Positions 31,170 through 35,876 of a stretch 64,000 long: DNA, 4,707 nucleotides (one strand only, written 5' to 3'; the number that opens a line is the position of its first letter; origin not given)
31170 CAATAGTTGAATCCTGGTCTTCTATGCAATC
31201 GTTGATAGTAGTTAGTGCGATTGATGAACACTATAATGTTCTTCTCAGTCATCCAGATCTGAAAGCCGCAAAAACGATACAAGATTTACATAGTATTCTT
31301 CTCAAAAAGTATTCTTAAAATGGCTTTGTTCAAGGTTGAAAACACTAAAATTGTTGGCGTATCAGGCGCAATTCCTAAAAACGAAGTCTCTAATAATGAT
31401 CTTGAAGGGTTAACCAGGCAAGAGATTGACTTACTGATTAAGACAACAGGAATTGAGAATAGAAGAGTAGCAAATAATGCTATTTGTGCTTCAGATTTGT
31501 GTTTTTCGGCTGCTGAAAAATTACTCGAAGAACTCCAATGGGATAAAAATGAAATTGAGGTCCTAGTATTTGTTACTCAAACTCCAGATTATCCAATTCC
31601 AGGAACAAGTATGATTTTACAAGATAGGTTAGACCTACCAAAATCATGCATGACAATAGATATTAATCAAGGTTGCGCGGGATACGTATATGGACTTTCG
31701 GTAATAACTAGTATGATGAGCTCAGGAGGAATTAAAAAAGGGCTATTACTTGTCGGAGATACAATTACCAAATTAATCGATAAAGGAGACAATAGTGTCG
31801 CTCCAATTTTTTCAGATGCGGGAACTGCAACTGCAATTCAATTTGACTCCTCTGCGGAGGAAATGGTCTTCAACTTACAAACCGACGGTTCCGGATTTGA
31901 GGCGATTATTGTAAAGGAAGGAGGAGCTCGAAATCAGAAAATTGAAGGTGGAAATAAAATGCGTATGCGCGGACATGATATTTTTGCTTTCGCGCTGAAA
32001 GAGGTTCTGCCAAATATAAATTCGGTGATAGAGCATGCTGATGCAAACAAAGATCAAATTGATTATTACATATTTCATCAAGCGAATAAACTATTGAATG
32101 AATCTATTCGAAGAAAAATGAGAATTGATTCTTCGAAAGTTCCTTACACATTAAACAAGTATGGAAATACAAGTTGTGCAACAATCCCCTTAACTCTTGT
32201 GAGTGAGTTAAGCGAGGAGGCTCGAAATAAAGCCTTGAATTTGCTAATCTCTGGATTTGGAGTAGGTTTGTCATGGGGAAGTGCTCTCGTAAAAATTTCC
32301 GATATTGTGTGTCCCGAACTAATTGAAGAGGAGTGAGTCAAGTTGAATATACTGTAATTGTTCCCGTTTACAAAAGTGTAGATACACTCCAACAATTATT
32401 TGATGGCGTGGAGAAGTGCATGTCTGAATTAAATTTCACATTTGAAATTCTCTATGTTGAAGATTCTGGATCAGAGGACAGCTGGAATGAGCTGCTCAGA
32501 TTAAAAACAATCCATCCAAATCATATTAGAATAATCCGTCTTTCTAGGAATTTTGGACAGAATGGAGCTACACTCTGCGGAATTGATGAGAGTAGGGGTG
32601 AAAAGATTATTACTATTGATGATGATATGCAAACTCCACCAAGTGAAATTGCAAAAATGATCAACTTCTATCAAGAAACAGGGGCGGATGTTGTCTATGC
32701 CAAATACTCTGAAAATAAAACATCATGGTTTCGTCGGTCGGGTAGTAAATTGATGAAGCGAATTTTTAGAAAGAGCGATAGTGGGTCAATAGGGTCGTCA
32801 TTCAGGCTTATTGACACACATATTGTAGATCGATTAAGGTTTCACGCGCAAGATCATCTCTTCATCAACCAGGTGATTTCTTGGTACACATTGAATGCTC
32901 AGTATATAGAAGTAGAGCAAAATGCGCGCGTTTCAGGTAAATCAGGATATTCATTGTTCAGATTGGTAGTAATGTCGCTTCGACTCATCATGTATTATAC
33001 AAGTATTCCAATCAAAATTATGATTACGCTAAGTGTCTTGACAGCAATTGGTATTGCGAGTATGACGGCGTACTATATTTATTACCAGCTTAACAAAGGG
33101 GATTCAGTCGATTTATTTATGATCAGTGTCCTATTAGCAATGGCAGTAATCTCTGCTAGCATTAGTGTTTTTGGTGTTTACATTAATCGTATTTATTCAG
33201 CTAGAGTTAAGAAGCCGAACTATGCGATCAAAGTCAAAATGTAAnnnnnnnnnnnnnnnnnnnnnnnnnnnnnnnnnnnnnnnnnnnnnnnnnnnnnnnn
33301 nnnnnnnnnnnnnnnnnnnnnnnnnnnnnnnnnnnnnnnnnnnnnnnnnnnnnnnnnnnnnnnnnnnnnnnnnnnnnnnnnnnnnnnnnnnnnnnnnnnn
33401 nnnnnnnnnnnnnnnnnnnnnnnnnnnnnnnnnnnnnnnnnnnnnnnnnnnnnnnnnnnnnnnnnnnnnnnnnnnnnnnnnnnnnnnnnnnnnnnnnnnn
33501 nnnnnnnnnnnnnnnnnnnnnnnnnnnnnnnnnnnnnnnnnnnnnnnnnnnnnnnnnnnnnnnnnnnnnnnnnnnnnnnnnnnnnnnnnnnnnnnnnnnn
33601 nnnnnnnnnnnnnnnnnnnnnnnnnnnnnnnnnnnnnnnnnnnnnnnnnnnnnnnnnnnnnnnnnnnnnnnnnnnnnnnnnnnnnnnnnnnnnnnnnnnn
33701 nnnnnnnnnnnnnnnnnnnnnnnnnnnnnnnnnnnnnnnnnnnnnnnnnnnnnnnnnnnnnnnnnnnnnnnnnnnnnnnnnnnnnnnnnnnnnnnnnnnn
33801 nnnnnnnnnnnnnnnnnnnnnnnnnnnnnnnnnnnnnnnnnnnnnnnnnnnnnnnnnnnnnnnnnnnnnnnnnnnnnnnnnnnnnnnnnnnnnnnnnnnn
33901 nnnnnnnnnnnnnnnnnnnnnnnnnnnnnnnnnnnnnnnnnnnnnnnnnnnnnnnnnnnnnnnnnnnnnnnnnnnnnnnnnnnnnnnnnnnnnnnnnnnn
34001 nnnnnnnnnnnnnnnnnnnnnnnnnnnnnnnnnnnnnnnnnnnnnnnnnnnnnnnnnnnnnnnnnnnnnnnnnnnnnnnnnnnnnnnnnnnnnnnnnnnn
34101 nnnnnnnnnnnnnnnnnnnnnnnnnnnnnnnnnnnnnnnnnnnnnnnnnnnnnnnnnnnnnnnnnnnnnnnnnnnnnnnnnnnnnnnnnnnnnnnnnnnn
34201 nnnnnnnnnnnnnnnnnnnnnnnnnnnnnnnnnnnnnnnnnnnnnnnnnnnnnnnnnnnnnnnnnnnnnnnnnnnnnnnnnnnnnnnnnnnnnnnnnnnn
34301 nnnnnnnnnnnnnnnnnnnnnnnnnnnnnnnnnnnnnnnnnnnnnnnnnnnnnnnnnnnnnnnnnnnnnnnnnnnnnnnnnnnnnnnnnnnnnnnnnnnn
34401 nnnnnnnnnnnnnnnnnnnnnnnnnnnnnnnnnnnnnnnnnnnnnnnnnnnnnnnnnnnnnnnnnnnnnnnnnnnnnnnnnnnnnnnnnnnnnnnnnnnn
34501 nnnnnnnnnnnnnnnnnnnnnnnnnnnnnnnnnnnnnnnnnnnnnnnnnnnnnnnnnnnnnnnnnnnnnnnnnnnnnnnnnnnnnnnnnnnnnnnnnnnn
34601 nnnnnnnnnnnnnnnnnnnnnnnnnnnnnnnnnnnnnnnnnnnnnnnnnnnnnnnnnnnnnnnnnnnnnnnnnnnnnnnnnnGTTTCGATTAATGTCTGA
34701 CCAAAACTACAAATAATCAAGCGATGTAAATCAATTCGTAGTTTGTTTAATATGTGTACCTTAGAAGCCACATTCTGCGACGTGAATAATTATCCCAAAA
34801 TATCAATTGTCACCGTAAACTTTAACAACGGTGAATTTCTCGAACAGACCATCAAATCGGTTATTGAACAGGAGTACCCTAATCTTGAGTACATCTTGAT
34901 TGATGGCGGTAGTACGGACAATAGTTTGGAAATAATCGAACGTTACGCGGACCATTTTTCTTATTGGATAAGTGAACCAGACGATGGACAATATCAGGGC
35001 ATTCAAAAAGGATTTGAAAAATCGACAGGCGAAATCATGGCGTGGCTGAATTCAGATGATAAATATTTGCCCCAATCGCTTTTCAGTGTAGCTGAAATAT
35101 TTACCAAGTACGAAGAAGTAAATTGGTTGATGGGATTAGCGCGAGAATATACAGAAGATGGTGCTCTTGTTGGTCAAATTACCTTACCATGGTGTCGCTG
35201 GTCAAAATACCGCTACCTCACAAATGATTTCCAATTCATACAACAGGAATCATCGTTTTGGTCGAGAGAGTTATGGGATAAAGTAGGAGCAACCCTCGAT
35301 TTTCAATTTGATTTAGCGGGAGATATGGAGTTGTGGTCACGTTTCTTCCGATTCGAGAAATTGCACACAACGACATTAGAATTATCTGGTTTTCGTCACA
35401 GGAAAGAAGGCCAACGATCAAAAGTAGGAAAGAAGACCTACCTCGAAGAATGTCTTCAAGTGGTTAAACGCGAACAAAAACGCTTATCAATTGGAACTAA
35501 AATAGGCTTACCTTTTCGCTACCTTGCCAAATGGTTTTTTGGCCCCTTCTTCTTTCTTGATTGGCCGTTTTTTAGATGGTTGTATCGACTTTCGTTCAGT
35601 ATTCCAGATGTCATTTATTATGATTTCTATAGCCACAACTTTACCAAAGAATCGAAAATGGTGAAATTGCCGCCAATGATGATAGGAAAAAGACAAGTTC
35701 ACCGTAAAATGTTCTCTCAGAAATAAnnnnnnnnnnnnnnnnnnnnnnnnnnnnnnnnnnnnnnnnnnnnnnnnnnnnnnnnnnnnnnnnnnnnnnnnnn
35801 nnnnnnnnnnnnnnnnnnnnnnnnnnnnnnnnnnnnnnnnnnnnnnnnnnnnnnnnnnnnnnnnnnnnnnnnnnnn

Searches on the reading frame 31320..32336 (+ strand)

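Call 5: search_protein_families(library=pfam, proteins=[window:31320-32336:+], max_evalue=0.01)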
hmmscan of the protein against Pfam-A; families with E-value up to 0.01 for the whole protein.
window:31320-32336:+ (338 aa): 3 families
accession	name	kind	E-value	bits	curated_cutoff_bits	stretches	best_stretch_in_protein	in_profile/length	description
PF08541.16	ACP_syn_III_C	-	1.8e-24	86.1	26.6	1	238-326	2-90/90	3-Oxoacyl-[acyl-carrier-protein (ACP)] synthase III C terminal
PF08545.16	ACP_syn_III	-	1.1e-15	57.7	24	1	113-190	1-80/80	3-Oxoacyl-[acyl-carrier-protein (ACP)] synthase III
PF00195.25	Chal_sti_synt_N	-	0.0021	18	27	1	56-131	98-173/225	Chalcone and stilbene synthases, N-terminal domain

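Call 53: search_protein_families(library=ncbifam, proteins=[window:31320-32336:+], max_evalue=0.001)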
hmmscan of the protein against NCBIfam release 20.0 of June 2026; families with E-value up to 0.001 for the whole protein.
window:31320-32336:+ (338 aa): 14 families
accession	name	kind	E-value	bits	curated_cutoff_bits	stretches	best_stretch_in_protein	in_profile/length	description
NF006829.0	PRK09352.1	subfamily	6.6e-74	248.8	249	1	7-326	3-321/322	beta-ketoacyl-ACP synthase 3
TIGR00747.1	fabH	subfamily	4.2e-69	233.1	292.1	1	8-325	2-321/322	beta-ketoacyl-ACP synthase III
NF009519.0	PRK12880.1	equivalog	2.7e-63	214.5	436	1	5-330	4-342/353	beta-ketoacyl-ACP synthase III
NF004623.0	PRK05963.1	equivalog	2.2e-48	165.2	437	1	6-325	3-327/328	beta-ketoacyl-ACP synthase III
NF005541.0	PRK07204.1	equivalog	7.5e-33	114.3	402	1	8-323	4-326/329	beta-ketoacyl-ACP synthase III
NF006720.0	PRK09258.1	equivalog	2.5e-30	106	285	1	34-318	38-330/338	3-oxoacyl-ACP synthase III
NF005308.0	PRK06840.1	equivalog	5.2e-22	78.3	315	1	7-327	3-336/339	3-oxoacyl-ACP synthase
NF005703.0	PRK07515.1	equivalog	3.9e-20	72.1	304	1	49-325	88-371/373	beta-ketoacyl-ACP synthase III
NF003274.0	PRK04262.1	equivalog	7.7e-17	61.3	244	1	9-317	3-299/347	hydroxymethylglutaryl-CoA synthase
TIGR00748.1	HMG_CoA_syn_Arc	equivalog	3e-10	39.9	353.35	1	10-326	3-307/345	hydroxymethylglutaryl-CoA synthase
NF005293.2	PRK06816.1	subfamily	1.5e-06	27.6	450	0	53-141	58-144/378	StlD/DarB family beta-ketosynthase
TIGR01835.1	HMG-CoA-S_prok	equivalog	1.3e-05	24.2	360.35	1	18-147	10-137/382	hydroxymethylglutaryl-CoA synthase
NF042429.2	DHPHCoAsyn_DpgA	equivalog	2.4e-05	23.4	425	1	57-301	70-325/350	3,5-dihydroxyphenylacetyl-CoA synthase DpgA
NF053539.1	resorcinol_DarB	exception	4e-05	22.9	550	0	232-300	276-348/377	dialkylresorcinol biosynthesis protein DarB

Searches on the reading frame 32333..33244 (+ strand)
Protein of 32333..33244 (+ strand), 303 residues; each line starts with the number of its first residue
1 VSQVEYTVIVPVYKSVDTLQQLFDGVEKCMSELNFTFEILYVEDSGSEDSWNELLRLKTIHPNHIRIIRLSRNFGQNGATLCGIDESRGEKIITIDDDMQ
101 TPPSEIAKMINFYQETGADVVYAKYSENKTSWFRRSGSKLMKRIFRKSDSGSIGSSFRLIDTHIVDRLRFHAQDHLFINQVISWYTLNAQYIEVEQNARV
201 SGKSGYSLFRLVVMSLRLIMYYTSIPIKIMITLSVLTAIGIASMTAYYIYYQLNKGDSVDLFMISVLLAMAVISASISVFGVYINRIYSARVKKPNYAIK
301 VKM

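Call 5: search_protein_families(library=pfam, proteins=[window:32333-33244:+], max_evalue=0.01)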
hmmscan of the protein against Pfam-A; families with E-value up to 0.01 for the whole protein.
window:32333-33244:+ (303 aa): 1 family
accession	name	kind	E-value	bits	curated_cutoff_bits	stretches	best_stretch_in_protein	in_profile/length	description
PF00535.33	Glycos_transf_2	-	1.6e-20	74.1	23.3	1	7-141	1-131/168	Glycosyl transferase family 2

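Call 53: search_protein_families(library=ncbifam, proteins=[window:32333-33244:+], max_evalue=0.001)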
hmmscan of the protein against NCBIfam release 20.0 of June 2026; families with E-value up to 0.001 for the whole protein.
window:32333-33244:+ (303 aa): 11 families
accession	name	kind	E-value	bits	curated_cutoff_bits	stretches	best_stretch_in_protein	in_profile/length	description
NF007986.1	PRK10714.1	equivalog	2.8e-39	135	529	1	7-300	9-309/316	undecaprenyl-phosphate 4-deoxy-4-formamido-L-arabinose transferase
NF047588.1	GlcsyltransPgfSStrep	equivalog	2.1e-33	115.9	500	1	6-300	3-303/308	glycosyltransferase PgfS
NF041875.1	EPS_EpsD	equivalog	2.6e-12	46.8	370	1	8-124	3-115/325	exopolysaccharide biosynthesis glycosyltransferase EpsD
TIGR03111.1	glyc2_xrt_Gpos1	hypoth_equivalog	4.9e-08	32.2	363.95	1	6-114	51-157/439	TIGR03111 family XrtG-associated glycosyltransferase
NF047683.1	TeichurnBiosyTuaG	equivalog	2.3e-07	30.7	400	1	5-126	7-124/252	teichuronic acid biosynthesis protein TuaG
NF038302.1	EPS_HpsE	equivalog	7.7e-07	28.4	300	1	5-122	2-120/307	hormogonium polysaccharide biosynthesis glycosyltransferase HpsE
TIGR03965.1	mycofact_glyco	equivalog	1.1e-05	24.5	280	1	5-119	75-185/467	mycofactocin biosynthesis glycosyltransferase MftF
TIGR03937.1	PgaC_IcaA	equivalog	1.2e-05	24.5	422.3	1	7-109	48-146/407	poly-beta-1,6-N-acetyl-D-glucosamine synthase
TIGR04242.1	nodulat_NodC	equivalog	7.1e-05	21.9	550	1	7-133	51-178/395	chitooligosaccharide synthase NodC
NF038299.1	EPS_HpsN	equivalog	9.3e-05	21.5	425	1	7-116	4-109/317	hormogonium polysaccharide biosynthesis glycosyltransferase HpsN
NF050050.1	ProtGlycPglI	equivalog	0.00096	18.6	500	0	7-114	5-109/306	GalNAc(5)-diNAcBac-PP-undecaprenol beta-1,3-glucosyltransferase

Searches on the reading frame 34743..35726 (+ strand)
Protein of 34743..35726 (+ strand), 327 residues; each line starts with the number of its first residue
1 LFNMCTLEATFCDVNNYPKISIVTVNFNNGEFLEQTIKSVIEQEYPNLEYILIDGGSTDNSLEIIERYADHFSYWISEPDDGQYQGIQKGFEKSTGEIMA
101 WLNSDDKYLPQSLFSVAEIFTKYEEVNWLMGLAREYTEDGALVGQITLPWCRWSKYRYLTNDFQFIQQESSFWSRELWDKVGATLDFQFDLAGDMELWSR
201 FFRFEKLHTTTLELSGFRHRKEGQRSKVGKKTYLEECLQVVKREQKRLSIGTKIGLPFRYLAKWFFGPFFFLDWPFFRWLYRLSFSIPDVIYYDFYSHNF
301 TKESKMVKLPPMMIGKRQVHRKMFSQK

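Call 5: search_protein_families(library=pfam, proteins=[window:34743-35726:+], max_evalue=0.01)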
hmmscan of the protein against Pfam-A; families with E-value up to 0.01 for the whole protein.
window:34743-35726:+ (327 aa): 3 families
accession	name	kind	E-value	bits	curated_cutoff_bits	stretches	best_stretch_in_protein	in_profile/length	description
PF00535.33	Glycos_transf_2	-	1e-23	84.5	23.3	1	21-145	1-128/168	Glycosyl transferase family 2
PF10111.15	Glyco_tranf_2_2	-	0.00019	21.4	27.3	1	26-119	7-105/276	Glycosyltransferase like family 2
PF13641.12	Glyco_tranf_2_3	-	0.0006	20.3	27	1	18-120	1-111/230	Glycosyltransferase like family 2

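Call 53: search_protein_families(library=ncbifam, proteins=[window:34743-35726:+], max_evalue=0.001)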
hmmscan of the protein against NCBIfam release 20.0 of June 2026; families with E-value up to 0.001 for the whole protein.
window:34743-35726:+ (327 aa): 16 families
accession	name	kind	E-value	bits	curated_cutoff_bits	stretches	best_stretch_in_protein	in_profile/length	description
NF007482.0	PRK10073.1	equivalog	2.8e-16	59.5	423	1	15-111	3-101/334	glycosyltransferase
NF047683.1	TeichurnBiosyTuaG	equivalog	3.6e-14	53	400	1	16-114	4-105/252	teichuronic acid biosynthesis protein TuaG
TIGR03937.1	PgaC_IcaA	equivalog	7.5e-13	48.2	422.3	1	12-107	39-137/407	poly-beta-1,6-N-acetyl-D-glucosamine synthase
TIGR04009.1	wcaE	equivalog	2.9e-11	43.1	369.2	1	20-120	3-107/248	colanic acid biosynthesis glycosyltransferase WcaE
NF053739.1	GlytfEpsEBac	equivalog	1e-10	41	450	1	18-125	1-112/265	glycosyltransferase EpsE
TIGR03111.1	glyc2_xrt_Gpos1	hypoth_equivalog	7.9e-09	34.8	363.95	1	14-132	45-168/439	TIGR03111 family XrtG-associated glycosyltransferase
NF050050.1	ProtGlycPglI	equivalog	1.3e-08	34.6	500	1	18-116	2-104/306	GalNAc(5)-diNAcBac-PP-undecaprenol beta-1,3-glucosyltransferase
TIGR04283.1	glyco_like_mftF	equivalog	4.3e-08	33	182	1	20-140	1-115/221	TIGR04283 family arsenosugar biosynthesis glycosyltransferase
NF047588.1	GlcsyltransPgfSStrep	equivalog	7.4e-06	25.4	500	1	19-125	2-112/308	glycosyltransferase PgfS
NF038299.1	EPS_HpsN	equivalog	1.4e-05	24.3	425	1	18-131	1-117/317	hormogonium polysaccharide biosynthesis glycosyltransferase HpsN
TIGR03469.1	HpnB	hypoth_equivalog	1.8e-05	24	379.25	1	12-71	38-98/386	hopene-associated glycosyltransferase HpnB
NF041394.1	GtaseAglG_Halo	equivalog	2.6e-05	23.7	440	1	22-111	5-98/304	glucosyl-dolichyl phosphate glucuronosyltransferase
NF007986.1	PRK10714.1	equivalog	3.1e-05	23.2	529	1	18-114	6-109/316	undecaprenyl-phosphate 4-deoxy-4-formamido-L-arabinose transferase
NF007453.0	PRK10018.1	equivalog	8.7e-05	22.3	382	1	16-155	4-145/280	colanic acid biosynthesis glycosyltransferase WcaA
TIGR04017.1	WcaA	equivalog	0.00016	21.4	495.75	1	16-151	3-140/279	colanic acid biosynthesis glycosyltransferase WcaA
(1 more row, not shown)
